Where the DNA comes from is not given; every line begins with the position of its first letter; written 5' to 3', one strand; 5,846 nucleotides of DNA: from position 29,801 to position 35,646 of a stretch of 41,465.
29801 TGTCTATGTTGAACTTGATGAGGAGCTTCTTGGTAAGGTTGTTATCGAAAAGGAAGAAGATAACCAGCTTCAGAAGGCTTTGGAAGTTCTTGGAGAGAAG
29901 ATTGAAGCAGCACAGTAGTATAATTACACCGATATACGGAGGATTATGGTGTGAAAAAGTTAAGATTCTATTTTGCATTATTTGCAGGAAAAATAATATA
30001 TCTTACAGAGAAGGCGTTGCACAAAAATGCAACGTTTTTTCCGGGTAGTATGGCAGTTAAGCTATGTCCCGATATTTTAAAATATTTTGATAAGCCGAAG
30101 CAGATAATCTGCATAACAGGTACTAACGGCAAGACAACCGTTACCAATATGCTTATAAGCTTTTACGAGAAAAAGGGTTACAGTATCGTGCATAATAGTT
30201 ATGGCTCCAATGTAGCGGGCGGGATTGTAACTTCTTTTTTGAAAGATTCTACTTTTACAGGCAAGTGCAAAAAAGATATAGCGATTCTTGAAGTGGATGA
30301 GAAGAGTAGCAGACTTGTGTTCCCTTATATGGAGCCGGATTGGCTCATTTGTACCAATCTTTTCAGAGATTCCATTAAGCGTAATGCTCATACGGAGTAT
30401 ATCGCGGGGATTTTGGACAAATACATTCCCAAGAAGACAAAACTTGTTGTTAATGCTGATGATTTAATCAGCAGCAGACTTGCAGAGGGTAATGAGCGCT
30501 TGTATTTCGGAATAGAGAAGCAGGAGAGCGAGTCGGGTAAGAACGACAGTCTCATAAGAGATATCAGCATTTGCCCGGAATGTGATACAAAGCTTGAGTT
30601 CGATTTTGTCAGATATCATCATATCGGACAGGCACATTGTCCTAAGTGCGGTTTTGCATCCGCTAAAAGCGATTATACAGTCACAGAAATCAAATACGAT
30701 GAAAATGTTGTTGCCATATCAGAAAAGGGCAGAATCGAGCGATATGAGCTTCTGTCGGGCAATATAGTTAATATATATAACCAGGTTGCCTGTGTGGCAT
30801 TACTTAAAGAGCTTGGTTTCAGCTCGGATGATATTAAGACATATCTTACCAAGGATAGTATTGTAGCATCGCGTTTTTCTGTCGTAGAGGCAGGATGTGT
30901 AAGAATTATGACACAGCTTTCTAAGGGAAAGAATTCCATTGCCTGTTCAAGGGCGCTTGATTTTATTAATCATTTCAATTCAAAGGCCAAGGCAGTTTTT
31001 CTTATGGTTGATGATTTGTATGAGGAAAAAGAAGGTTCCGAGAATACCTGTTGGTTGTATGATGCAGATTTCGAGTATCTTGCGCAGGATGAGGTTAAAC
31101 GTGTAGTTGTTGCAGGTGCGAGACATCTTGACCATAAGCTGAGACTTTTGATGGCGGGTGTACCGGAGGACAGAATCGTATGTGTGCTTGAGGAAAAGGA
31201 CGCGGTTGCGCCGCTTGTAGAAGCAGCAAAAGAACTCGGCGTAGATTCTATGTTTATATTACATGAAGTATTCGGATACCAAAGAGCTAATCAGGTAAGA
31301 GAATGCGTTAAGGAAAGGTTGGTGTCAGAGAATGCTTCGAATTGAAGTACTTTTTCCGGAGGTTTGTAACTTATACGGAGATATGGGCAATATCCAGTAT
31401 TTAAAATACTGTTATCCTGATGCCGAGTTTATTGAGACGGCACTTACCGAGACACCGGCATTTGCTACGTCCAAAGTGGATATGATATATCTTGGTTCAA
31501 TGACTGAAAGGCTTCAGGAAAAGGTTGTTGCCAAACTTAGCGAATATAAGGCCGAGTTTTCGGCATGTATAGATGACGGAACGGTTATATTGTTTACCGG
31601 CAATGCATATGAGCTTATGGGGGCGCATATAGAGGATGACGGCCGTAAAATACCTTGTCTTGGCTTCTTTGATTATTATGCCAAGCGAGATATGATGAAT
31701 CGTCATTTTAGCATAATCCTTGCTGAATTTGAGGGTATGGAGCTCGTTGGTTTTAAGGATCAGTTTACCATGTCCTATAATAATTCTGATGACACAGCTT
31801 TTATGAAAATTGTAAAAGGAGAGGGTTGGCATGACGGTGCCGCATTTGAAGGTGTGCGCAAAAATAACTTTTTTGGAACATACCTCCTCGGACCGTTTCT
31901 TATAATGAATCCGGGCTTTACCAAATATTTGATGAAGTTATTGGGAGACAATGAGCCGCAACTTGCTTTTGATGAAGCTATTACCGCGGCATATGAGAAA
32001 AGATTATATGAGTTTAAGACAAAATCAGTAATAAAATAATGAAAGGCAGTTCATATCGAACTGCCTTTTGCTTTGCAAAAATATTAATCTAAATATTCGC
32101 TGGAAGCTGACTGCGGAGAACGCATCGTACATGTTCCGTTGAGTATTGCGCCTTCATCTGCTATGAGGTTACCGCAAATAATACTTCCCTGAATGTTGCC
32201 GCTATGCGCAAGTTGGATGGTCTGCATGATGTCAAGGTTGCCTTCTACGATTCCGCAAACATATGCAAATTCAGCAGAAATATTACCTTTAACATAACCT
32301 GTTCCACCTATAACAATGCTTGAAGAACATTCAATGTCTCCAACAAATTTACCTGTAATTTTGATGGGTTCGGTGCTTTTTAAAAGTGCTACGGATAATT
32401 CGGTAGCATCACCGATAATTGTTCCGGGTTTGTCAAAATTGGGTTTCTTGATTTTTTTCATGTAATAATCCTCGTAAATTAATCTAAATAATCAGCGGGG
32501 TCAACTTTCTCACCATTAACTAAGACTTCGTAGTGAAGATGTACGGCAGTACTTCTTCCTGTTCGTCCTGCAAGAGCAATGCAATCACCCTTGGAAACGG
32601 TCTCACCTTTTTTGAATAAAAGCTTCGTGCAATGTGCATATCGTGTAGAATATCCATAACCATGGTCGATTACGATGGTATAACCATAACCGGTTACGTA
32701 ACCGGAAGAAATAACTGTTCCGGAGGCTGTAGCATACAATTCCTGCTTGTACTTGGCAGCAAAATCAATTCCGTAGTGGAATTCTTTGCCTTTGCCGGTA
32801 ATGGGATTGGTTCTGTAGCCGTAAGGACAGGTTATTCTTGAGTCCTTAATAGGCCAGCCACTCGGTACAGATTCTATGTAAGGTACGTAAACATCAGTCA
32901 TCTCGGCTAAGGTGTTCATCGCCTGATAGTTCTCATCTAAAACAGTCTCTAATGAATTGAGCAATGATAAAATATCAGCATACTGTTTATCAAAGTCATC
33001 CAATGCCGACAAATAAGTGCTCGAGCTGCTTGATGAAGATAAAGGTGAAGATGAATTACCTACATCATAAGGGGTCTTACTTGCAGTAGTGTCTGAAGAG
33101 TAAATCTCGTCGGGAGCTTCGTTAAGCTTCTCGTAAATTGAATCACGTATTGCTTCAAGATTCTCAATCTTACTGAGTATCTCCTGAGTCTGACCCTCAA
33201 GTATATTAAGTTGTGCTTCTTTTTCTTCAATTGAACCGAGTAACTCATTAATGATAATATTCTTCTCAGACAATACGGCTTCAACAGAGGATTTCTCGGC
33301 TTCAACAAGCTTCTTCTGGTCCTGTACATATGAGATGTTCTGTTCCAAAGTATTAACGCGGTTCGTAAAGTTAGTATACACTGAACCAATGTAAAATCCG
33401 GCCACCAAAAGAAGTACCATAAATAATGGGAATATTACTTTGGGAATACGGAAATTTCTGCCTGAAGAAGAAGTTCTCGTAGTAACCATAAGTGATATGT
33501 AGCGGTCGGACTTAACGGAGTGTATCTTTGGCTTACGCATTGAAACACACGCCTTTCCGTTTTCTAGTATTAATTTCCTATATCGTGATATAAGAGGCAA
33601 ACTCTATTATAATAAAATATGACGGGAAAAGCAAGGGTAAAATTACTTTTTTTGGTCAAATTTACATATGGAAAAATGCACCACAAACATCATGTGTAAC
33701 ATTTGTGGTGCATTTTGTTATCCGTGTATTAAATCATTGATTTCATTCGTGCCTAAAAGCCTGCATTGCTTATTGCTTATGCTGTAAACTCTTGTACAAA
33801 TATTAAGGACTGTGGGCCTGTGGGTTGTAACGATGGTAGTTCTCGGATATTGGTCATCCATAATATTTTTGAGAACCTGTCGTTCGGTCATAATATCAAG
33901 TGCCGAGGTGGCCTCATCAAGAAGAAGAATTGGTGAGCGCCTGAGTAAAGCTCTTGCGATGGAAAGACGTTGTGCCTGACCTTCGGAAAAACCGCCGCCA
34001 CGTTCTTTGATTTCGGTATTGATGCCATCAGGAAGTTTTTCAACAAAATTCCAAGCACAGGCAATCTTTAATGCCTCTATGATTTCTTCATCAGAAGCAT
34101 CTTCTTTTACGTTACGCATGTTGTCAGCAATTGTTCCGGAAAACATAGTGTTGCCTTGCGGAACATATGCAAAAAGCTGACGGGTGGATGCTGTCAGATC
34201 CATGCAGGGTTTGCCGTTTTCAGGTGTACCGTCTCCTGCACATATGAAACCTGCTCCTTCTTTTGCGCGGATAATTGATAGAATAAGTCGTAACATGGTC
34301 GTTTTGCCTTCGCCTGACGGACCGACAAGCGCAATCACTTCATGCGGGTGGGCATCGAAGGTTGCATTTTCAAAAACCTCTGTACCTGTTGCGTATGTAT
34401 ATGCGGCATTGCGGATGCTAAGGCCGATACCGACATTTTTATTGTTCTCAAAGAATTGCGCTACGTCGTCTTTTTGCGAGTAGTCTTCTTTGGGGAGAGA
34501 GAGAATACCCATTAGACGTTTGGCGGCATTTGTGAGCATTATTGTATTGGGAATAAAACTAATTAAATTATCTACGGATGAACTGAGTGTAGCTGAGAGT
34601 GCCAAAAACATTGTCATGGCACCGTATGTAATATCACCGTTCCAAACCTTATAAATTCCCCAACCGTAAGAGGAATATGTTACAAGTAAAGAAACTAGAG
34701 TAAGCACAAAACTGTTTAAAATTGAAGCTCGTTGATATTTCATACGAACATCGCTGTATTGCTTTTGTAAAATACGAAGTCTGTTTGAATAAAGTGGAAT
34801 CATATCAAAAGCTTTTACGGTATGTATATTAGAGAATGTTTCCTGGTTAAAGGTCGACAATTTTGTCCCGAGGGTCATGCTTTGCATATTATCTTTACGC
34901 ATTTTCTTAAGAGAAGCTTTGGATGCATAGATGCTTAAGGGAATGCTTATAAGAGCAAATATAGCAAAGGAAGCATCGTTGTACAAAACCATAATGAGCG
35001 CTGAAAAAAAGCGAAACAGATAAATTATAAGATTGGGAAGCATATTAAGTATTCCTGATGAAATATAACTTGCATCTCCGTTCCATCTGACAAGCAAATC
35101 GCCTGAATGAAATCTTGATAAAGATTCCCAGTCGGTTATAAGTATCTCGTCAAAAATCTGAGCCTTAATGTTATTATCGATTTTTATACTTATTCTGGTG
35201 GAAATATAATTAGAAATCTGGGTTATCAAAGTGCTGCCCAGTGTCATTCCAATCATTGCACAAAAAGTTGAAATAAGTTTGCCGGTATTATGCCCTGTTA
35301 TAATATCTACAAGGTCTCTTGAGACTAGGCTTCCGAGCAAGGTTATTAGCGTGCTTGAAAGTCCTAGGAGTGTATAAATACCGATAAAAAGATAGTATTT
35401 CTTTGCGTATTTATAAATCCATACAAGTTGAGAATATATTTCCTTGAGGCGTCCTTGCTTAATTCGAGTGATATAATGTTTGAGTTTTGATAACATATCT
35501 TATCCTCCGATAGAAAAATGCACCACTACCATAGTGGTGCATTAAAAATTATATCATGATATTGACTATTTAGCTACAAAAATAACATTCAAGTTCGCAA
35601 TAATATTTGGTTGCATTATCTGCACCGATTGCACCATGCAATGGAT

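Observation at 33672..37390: Compact AT-rich cassette: PqqD(RRE)-HPr-kinase-like fusion, a leader-bearing 165-aa Cys/His-rich protein and an ABC exporter. Candidate RiPP-style modification/export system acting on a protein-sized substrate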

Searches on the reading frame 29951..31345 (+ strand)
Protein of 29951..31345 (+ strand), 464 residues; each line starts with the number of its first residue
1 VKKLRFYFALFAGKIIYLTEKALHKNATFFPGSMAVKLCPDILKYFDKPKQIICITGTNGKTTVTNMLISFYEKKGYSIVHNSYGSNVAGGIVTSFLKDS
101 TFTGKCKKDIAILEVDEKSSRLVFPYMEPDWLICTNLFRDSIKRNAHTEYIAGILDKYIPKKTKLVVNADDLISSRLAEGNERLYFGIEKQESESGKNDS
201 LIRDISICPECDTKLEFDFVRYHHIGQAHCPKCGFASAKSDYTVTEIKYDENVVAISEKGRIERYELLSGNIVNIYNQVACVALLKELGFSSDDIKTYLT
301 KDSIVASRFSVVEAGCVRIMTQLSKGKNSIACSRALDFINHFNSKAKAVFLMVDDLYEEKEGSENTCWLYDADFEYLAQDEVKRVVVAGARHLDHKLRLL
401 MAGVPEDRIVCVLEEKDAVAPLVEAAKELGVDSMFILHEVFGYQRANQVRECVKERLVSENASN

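Call 86: search_protein_families(library=pfam, proteins=[window:29951-31345:+], max_evalue=0.001)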
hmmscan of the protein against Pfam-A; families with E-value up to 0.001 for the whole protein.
window:29951-31345:+ (464 aa): 2 families
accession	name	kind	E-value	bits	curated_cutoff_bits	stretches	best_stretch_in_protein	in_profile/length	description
PF08353.15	MurT_C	-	3.5e-21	75.7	25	1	327-437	3-104/110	MurT ligase C-terminal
PF08245.18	Mur_ligase_M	-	4.8e-08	33.6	24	1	55-192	1-151/200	Mur ligase middle domain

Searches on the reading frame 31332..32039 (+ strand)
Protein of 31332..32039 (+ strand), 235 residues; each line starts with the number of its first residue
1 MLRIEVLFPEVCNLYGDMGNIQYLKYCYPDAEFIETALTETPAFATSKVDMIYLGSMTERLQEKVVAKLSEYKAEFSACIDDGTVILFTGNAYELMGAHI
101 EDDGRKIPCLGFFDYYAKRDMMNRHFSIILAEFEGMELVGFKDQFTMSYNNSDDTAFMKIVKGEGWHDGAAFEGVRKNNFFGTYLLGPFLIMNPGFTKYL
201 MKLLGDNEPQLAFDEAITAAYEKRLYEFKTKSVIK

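Call 86: search_protein_families(library=pfam, proteins=[window:31332-32039:+], max_evalue=0.001)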
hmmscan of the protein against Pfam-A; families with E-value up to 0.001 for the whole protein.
window:31332-32039:+ (235 aa): 1 family
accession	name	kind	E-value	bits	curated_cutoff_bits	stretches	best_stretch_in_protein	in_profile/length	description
PF07685.20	GATase_3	-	2.4e-09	37.5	27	1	3-190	1-192/196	CobB/CobQ-like glutamine amidotransferase domain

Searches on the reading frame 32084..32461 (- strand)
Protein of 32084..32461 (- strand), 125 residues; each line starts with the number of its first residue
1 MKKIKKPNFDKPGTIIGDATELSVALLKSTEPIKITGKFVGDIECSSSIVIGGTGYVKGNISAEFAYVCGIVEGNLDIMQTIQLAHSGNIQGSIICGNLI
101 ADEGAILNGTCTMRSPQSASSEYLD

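Call 86: search_protein_families(library=pfam, proteins=[window:32084-32461:-], max_evalue=0.001)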
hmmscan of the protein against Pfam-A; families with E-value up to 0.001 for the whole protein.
window:32084-32461:- (125 aa): 1 family
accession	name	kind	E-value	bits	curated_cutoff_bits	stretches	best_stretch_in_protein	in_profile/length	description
PF04519.19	Bactofilin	-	8.1e-20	71.3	27.9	1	14-111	1-97/98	Polymer-forming cytoskeletal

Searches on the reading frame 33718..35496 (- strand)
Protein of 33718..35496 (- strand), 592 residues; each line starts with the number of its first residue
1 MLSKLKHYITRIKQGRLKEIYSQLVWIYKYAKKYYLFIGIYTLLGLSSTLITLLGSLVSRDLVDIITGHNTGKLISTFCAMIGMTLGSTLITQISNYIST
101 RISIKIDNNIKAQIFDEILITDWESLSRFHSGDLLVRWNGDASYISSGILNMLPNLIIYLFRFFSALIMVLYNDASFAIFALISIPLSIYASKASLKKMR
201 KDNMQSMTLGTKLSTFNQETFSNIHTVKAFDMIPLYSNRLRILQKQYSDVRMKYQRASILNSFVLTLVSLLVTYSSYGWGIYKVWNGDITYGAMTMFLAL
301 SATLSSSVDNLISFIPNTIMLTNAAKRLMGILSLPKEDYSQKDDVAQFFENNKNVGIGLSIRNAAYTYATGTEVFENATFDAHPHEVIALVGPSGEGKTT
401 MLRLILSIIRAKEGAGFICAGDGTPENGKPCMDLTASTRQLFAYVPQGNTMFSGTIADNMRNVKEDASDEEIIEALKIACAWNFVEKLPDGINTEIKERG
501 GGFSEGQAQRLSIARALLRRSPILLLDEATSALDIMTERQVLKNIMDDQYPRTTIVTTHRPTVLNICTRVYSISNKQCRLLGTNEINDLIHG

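Call 3: search_protein_families(library=pfam, proteins=[window:33718-35496:-], max_evalue=1)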
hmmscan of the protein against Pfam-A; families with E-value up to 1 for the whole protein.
window:33718-35496:- (592 aa): 19 families
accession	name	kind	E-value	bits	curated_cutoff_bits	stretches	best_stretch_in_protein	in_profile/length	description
PF00664.28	ABC_membrane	-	1.2e-31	110.8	28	1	39-308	2-274/274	ABC transporter transmembrane region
PF00005.33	ABC_tran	-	1.6e-22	81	25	1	376-531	2-137/137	ABC transporter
PF02463.25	SMC_N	-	1.8e-06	28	40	1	510-576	148-214/220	RecF/RecN/SMC N terminal domain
PF09818.15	ABC_ATPase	-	6.5e-06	25.8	23.2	1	462-558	121-214/283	P-loop domain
PF13304.12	AAA_21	-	0.0024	18.4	27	1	503-565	238-304/304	AAA domain, putative AbiEii toxin, Type IV TA system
PF13191.12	AAA_16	-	0.0033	18.4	32.6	1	380-443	20-80/167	AAA ATPase domain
PF13245.12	AAA_19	-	0.0053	17.4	25.1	1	378-415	4-41/134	AAA domain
PF13401.12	AAA_22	-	0.0081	16.9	27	1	386-449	6-45/130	AAA domain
PF03193.22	RsgA_GTPase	-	0.0098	16.2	30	1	320-407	46-128/174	RsgA GTPase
PF25199.1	nSTAND_NTPase5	-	0.011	15.9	34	1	383-413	39-69/145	Novel STAND NTPase 5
PF13555.12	AAA_29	-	0.013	15.7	27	1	374-402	11-39/61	P-loop containing region of AAA domain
PF13604.12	AAA_30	-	0.02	15.1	27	1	383-414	16-46/191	AAA domain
PF20720.3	nSTAND3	-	0.025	14.7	27.2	1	372-411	4-43/155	Novel STAND NTPase 3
PF00931.28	NB-ARC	-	0.033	13.9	23.5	1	385-407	18-40/248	NB-ARC domain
PF05729.18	NACHT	-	0.059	13.6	26.7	1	387-411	2-26/167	NACHT domain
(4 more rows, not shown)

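Call 4: search_protein_families(library=ncbifam, proteins=[window:33718-35496:-], max_evalue=1)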
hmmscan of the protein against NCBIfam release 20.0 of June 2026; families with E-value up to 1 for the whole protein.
window:33718-35496:- (592 aa): 189 families (the best 25 are shown)
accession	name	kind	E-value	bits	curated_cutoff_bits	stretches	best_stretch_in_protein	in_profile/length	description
TIGR02204.1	MsbA_rel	hypoth_equivalog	2.4e-70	237.8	780.4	1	23-575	5-549/576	ABC transporter, permease/ATP-binding protein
TIGR02857.1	CydD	equivalog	2.2e-66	224.9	435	1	47-570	15-526/529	thiol reductant ABC exporter subunit CydD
TIGR02203.1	MsbA_lipidA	equivalog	1.2e-64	218.8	602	1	35-569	15-537/572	lipid A export permease/ATP-binding protein MsbA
TIGR03796.1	NHLM_micro_ABC1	equivalog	4.2e-60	203.8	853.3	1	32-567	150-678/710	NHLP family bacteriocin export ABC transporter peptidase/permease/ATPase subunit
TIGR00958.1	3a01208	subfamily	5.6e-60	203.4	874.6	1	28-582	153-695/711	antigen peptide transporter 2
TIGR03375.1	type_I_sec_LssB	subfamily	4.4e-59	200.5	693.1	1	85-577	199-678/696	type I secretion system permease/ATPase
TIGR01193.1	bacteriocin_ABC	subfamily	5.6e-58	197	523.85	1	24-575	147-683/708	peptide cleavage/export ABC transporter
TIGR01846.1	type_I_sec_HlyB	subfamily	3.9e-57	194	725.55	1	36-576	140-667/694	type I secretion system permease/ATPase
NF052233.1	CphA_assoc_ABC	equivalog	1.9e-56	191.9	880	1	24-573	172-715/766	cyanophycin metabolism-associated ABC transporter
NF010178.0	PRK13657.1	equivalog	4.7e-54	183.8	733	1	60-574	43-543/588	glucan ABC transporter ATP-binding protein/ permease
TIGR03797.1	NHLM_micro_ABC2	equivalog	1.7e-51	175.6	709.4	1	42-575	142-659/686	NHLP bacteriocin export ABC transporter permease/ATPase subunit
TIGR02868.1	CydC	equivalog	5.6e-51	173.8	329.05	1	104-561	82-530/530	thiol reductant ABC exporter subunit CydC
TIGR01842.1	type_I_sec_PrtD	subfamily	4.7e-50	170.6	510.15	1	50-585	20-538/544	type I secretion system permease/ATPase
NF045513.1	HepA_fam_ABC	equivalog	1.7e-47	162.2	725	1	85-564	105-572/610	heterocyst formation ABC transporter subunit HepA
NF008055.0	PRK10789.1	equivalog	1e-45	156.3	845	1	20-570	3-540/590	SmdA family multidrug ABC transporter permease/ATP-binding protein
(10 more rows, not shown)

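Call 85: search_protein_families(library=padloc, proteins=[window:33721-35496:-], max_evalue=0.01)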
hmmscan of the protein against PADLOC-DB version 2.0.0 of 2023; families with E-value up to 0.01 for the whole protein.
window:33721-35496:- (592 aa): 7 families
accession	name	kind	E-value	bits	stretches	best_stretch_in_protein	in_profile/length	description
PDLC04135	mad3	-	6e-25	86.6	2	497-575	258-339/374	mads_3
PDLC04140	mad8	-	3e-08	31.5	1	368-564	10-237/314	mads_8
PDLC02335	AbiLi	-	3.9e-05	20.9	1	474-569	172-244/326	AbiLi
PDLC04164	AriA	-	8.6e-05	20.2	0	519-563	191-235/253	-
PDLC00290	PtuA1|PtuA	-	0.0035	14.8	0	375-407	14-45/414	AAA ATPase domain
PDLC02980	AriA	-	0.0043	15.1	0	503-565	238-304/304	-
PDLC04541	PDC-M25A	-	0.0085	13.2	0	504-565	252-311/380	-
